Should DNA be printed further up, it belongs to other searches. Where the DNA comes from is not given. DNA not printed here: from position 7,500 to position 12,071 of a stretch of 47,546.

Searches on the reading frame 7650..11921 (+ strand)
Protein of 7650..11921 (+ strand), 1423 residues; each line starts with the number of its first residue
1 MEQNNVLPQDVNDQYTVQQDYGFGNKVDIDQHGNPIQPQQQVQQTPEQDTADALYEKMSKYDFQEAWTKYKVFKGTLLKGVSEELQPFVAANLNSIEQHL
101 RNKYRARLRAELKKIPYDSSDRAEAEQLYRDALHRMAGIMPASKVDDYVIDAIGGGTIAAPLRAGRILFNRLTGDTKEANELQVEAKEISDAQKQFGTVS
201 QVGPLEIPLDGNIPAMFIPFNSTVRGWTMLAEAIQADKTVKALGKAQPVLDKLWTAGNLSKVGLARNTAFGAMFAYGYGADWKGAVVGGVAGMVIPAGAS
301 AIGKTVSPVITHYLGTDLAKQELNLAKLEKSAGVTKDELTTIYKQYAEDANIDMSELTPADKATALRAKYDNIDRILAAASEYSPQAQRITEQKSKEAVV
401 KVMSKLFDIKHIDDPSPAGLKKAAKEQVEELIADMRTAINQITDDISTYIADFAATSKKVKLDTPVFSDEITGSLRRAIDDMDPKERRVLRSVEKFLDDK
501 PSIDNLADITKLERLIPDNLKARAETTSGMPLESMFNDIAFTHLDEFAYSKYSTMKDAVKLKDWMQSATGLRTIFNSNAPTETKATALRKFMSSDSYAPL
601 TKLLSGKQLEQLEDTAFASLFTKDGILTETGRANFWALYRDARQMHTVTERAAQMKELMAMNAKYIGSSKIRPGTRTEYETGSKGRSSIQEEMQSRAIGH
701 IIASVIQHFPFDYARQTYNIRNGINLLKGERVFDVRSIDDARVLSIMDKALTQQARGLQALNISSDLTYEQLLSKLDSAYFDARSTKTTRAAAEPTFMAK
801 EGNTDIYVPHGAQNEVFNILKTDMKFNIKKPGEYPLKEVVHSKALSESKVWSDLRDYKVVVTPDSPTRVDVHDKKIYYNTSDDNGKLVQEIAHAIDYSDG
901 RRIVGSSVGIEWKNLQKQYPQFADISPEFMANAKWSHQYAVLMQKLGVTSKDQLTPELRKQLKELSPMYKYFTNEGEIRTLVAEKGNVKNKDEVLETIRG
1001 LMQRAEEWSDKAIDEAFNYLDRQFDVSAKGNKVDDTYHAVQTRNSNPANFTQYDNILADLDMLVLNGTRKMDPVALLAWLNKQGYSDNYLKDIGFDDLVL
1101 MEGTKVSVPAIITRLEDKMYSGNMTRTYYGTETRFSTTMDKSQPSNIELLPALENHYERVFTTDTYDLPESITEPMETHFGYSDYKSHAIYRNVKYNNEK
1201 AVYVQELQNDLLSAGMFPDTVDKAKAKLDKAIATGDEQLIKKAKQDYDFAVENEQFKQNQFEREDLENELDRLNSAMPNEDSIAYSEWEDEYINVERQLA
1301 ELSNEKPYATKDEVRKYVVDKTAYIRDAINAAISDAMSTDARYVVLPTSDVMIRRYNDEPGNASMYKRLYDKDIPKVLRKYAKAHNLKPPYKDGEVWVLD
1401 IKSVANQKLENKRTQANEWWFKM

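Call 13: search_protein_families(library=pfam, proteins=[window:7650-11921:+], max_evalue=0.01)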
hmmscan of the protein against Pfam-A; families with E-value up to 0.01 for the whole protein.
window:7650-11921:+ (1423 aa): 0 families

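Call 40: search_protein_families(library=phrogs, proteins=[window:7650-11921:+], max_evalue=0.001)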
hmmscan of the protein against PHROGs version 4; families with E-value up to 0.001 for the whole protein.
window:7650-11921:+ (1423 aa): 0 families

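Call 42: search_solved_structures(query=window:7650-11921:+, max_evalue=1)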
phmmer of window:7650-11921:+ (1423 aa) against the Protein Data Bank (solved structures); distinct sequences matched with E-value up to 1: 0.
